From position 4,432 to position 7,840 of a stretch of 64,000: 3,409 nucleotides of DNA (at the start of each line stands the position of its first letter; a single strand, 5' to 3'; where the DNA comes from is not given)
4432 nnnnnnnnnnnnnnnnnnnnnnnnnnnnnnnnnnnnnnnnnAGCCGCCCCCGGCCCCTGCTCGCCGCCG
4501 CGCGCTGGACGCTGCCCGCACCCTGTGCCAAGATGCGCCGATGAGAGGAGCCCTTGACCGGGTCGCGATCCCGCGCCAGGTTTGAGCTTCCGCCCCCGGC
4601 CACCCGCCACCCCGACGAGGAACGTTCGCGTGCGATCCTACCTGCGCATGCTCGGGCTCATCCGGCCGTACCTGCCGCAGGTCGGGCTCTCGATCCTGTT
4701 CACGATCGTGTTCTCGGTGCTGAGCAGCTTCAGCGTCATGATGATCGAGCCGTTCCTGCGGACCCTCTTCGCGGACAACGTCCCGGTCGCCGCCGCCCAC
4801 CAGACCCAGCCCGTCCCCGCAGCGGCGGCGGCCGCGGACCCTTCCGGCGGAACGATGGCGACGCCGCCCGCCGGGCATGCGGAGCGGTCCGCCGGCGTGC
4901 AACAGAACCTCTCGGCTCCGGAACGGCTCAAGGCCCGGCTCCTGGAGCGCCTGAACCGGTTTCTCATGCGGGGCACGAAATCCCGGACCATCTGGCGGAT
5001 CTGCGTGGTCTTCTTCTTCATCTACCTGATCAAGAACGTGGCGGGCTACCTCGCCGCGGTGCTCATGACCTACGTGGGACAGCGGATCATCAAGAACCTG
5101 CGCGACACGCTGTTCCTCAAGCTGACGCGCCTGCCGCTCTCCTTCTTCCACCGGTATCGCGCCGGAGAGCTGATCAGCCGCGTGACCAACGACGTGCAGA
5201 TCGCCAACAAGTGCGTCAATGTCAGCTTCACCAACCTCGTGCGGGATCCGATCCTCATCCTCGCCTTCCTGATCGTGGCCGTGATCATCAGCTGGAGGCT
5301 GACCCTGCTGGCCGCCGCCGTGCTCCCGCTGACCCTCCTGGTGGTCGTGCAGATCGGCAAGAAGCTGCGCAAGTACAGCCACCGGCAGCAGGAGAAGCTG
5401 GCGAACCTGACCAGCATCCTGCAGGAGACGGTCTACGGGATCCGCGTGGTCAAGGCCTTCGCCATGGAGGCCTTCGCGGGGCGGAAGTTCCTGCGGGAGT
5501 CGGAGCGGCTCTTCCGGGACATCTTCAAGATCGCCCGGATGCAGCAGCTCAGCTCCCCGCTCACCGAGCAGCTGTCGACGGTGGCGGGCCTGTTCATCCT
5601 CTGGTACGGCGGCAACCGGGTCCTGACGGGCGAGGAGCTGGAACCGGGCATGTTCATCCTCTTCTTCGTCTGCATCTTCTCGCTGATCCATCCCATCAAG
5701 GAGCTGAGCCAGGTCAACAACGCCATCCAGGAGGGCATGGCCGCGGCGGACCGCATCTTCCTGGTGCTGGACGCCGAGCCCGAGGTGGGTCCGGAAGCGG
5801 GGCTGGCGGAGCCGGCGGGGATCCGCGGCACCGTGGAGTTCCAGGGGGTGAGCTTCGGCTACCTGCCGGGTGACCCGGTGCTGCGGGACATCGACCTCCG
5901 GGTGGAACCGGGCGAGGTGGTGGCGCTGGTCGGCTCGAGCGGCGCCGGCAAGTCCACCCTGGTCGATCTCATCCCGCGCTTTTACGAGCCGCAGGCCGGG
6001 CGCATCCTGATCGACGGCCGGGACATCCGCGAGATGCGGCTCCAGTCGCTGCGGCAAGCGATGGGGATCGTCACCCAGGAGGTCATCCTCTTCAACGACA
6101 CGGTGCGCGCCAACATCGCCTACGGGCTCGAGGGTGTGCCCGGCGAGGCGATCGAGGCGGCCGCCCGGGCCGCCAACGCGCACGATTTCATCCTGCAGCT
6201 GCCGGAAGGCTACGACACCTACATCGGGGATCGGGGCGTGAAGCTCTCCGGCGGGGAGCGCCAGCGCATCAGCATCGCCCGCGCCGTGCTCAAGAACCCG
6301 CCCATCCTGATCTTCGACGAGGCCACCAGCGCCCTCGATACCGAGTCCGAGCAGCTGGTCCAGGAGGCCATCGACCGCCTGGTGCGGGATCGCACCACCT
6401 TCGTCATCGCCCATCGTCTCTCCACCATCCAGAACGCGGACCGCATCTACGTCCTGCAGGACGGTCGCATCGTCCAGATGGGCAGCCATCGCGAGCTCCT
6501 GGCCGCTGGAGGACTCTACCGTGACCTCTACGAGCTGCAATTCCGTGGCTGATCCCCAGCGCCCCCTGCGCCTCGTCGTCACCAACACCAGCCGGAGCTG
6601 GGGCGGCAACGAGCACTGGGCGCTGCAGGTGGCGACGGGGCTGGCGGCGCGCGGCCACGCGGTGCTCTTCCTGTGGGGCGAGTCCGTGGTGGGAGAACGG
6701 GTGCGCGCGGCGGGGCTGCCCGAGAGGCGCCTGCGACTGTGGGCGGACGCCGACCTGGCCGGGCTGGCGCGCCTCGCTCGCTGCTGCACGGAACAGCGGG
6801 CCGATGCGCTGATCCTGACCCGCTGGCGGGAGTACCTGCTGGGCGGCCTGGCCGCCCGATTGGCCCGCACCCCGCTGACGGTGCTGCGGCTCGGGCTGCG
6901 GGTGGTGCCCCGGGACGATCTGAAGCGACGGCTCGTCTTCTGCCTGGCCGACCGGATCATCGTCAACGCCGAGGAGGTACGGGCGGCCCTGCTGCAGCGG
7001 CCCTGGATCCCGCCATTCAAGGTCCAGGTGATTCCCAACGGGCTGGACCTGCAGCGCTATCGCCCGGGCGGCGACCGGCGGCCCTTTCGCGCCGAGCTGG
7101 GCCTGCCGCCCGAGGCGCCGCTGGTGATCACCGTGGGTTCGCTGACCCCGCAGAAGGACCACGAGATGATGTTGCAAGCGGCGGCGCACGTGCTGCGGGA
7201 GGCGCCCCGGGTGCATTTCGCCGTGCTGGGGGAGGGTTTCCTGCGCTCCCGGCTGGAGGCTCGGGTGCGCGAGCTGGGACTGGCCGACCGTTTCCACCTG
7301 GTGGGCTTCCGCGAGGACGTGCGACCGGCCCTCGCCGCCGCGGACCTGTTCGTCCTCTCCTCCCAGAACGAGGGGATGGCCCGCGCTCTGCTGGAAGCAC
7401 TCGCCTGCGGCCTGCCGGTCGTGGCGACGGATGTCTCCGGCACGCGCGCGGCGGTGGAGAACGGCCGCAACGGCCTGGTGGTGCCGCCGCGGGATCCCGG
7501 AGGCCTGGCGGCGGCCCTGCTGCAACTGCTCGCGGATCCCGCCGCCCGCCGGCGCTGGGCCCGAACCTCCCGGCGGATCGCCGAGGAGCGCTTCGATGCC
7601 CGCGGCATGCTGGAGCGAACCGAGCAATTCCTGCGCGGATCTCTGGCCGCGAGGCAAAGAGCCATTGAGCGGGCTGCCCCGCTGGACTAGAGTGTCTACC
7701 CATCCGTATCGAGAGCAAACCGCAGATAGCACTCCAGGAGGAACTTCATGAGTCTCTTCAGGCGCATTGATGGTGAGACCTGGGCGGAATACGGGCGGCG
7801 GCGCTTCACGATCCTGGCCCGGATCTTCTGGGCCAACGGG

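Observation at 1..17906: Multiheme cytochrome cluster that looks like a complete extracellular-electron-transfer conduit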

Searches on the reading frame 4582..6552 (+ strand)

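Call 6: search_protein_families(library=pfam, proteins=[window:4582-6552:+], max_evalue=0.01)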
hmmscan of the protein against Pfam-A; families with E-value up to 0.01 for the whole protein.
window:4582-6552:+ (656 aa): 9 families
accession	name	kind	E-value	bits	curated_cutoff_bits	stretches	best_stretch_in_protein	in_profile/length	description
PF00664.28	ABC_membrane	-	2.3e-47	162.4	28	1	120-368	21-270/274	ABC transporter transmembrane region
PF00005.33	ABC_tran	-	1.5e-34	119.9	25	1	434-583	1-137/137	ABC transporter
PF02463.25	SMC_N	-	7.8e-10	39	40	1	473-625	109-211/220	RecF/RecN/SMC N terminal domain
PF13191.12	AAA_16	-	7.6e-06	27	32.6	1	443-602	24-161/167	AAA ATPase domain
PF13555.12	AAA_29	-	0.00048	20.3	27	1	439-462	17-40/61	P-loop containing region of AAA domain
PF03193.22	RsgA_GTPase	-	0.0034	17.6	30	0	444-464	106-126/174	RsgA GTPase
PF06414.18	Zeta_toxin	-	0.0044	16.9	22.3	0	446-485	18-57/199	Zeta toxin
PF09818.15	ABC_ATPase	-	0.0049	16.4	23.2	0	531-637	135-250/283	P-loop domain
PF00004.35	AAA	-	0.0099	16.8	21.2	0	525-600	16-96/131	ATPase family associated with various cellular activities (AAA)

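Call 7: search_protein_families(library=ncbifam, proteins=[window:4582-6552:+], max_evalue=0.01)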
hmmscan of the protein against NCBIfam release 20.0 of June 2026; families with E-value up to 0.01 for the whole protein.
window:4582-6552:+ (656 aa): 189 families (the best 25 are shown)
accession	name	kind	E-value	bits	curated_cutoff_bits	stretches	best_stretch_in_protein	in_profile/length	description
TIGR02203.1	MsbA_lipidA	equivalog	7.3e-168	559.6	602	1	20-655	2-571/572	lipid A export permease/ATP-binding protein MsbA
NF045513.1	HepA_fam_ABC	equivalog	4.6e-144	481.1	725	1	133-653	90-609/610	heterocyst formation ABC transporter subunit HepA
TIGR02204.1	MsbA_rel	hypoth_equivalog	5.5e-143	477.6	780.4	1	134-654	54-576/576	ABC transporter, permease/ATP-binding protein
NF008381.0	PRK11176.1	equivalog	2.7e-136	455.3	867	1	137-655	64-581/582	lipid A ABC transporter ATP-binding protein/permease MsbA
TIGR00958.1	3a01208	subfamily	8e-132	440.9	874.6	1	150-649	213-710/711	antigen peptide transporter 2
NF052233.1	CphA_assoc_ABC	equivalog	1.9e-127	426.6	880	1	149-655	241-745/766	cyanophycin metabolism-associated ABC transporter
TIGR01846.1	type_I_sec_HlyB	subfamily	5.1e-122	408.5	725.55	1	140-653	181-692/694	type I secretion system permease/ATPase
NF010178.0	PRK13657.1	equivalog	6.7e-106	355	733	1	158-653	72-570/588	glucan ABC transporter ATP-binding protein/ permease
TIGR03796.1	NHLM_micro_ABC1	equivalog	3.2e-104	349.6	853.3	1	139-649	195-708/710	NHLP family bacteriocin export ABC transporter peptidase/permease/ATPase subunit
TIGR03797.1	NHLM_micro_ABC2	equivalog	5.9e-101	339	709.4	1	133-653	171-685/686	NHLP bacteriocin export ABC transporter permease/ATPase subunit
NF008055.0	PRK10789.1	equivalog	7.3e-96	321.9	845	1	141-653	60-571/590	SmdA family multidrug ABC transporter permease/ATP-binding protein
TIGR02857.1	CydD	equivalog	7.9e-93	312.2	435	1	124-625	30-529/529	thiol reductant ABC exporter subunit CydD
TIGR01193.1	bacteriocin_ABC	subfamily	1.3e-87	295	523.85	1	135-651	193-707/708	peptide cleavage/export ABC transporter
TIGR01192.1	chvA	subfamily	1.5e-87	294.7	585.4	1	160-649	74-566/585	glucan export ABC transporter ATP-binding protein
TIGR03375.1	type_I_sec_LssB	subfamily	1.5e-87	294.5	693.1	1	136-641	187-690/696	type I secretion system permease/ATPase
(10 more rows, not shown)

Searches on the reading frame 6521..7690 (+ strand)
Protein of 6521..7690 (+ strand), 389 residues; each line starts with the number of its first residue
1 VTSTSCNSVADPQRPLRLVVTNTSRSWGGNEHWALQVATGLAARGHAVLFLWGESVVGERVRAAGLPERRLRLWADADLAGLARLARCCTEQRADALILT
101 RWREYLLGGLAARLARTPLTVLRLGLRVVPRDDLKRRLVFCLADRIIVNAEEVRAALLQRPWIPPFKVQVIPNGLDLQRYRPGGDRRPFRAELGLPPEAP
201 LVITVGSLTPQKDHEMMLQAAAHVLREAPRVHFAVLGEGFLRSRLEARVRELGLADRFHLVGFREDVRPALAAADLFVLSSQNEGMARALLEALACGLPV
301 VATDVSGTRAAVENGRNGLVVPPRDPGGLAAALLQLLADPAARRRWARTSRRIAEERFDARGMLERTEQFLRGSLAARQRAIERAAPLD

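Call 6: search_protein_families(library=pfam, proteins=[window:6521-7690:+], max_evalue=0.01)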
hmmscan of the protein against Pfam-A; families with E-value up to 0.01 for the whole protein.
window:6521-7690:+ (389 aa): 6 families
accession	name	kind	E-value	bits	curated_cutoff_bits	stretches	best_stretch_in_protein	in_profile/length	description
PF00534.26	Glycos_transf_1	-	6.2e-39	133.7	26.4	1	186-351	2-170/172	Glycosyl transferases group 1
PF13692.12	Glyco_trans_1_4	-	1e-38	133.2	27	1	200-339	2-142/142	Glycosyl transferases group 1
PF13439.12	Glyco_transf_4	-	3e-11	44.1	28.5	1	27-179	1-170/170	Glycosyltransferase Family 4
PF13579.12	Glyco_trans_4_4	-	2.1e-09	38.4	29.7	1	29-174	2-158/158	Glycosyl transferase 4-like domain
PF13524.12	Glyco_trans_1_2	-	1.9e-07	31.6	25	1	224-361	8-136/144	Glycosyl transferase-like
PF20706.3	GT4-conflict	-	8.5e-07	28.7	26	1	196-353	194-371/385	Family 4 Glycosyltransferase in conflict systems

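Call 7: search_protein_families(library=ncbifam, proteins=[window:6521-7690:+], max_evalue=0.01)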
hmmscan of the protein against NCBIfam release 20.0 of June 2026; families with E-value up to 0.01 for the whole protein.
window:6521-7690:+ (389 aa): 42 families (the best 25 are shown)
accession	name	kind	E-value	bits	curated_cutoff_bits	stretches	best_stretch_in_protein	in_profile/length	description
TIGR03088.1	stp2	hypoth_equivalog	1.5e-44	152.6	409.05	1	135-369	129-368/374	TIGR03088 family PEP-CTERM/XrtA system glycosyltransferase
NF041876.1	EPS_EpsE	equivalog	5.7e-36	124.6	400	1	165-361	185-383/389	exopolysaccharide biosynthesis GT4 family glycosyltransferase EpsE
TIGR03449.1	mycothiol_MshA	equivalog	2.7e-32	112.2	462.5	1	140-355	162-385/406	D-inositol-3-phosphate glycosyltransferase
TIGR03999.1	thiol_BshA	equivalog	2.1e-29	102.6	273.7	1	167-371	168-370/375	N-acetyl-alpha-D-glucosaminyl L-malate synthase BshA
NF050063.1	ProtGlycPglJ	equivalog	1.9e-24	86.5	500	1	137-363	139-355/363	N-acetylgalactosamine-N,N'-diacetylbacillosaminyl-diphospho-undecaprenol 4-alpha-N-acetylgalactosaminyltransferase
NF038229.1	Glyco4_Geo_Pelo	equivalog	4.3e-24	85.2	400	1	137-370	104-332/338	GPMC system family 4 glycosyltransferase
TIGR04047.1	MSMEG_0565_glyc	hypoth_equivalog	3.5e-21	75.7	259.85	1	166-354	159-355/373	MSMEG_0565 family glycosyltransferase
TIGR02149.1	glgA_Coryne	subfamily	6.1e-21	75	302.4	1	141-369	143-385/391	glycogen synthase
TIGR04063.1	stp3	hypoth_equivalog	8.7e-21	74.2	442.05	1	140-357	155-378/397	TIGR04063 family PEP-CTERM/XrtA system glycosyltransferase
TIGR04157.1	glyco_rSAM_CFB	subfamily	8.3e-20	71.1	400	1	137-370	164-405/406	TIGR04157 family glycosyltransferase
NF007640.0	PRK10307.1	subfamily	1.2e-19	70.6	276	1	167-373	195-406/411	WcaI family glycosyltransferase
NF053787.1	GlcN_PG_synth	equivalog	1e-18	67.3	480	1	167-363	165-348/361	N-acetylglucosaminyl phosphatidylglycerol synthase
NF038011.1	PelF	equivalog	3.3e-18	66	100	1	138-355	253-473/489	GT4 family glycosyltransferase PelF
NF047684.1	TeichurnBiosyTuaC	equivalog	1.6e-17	63.5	550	1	167-360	186-375/391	teichuronic acid biosynthesis protein TuaC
NF047880.1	glyco_SdgA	exception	1.6e-17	63.2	800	1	202-355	318-472/488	serine-aspartate repeat adhesin O-glycosyltransferase SdgA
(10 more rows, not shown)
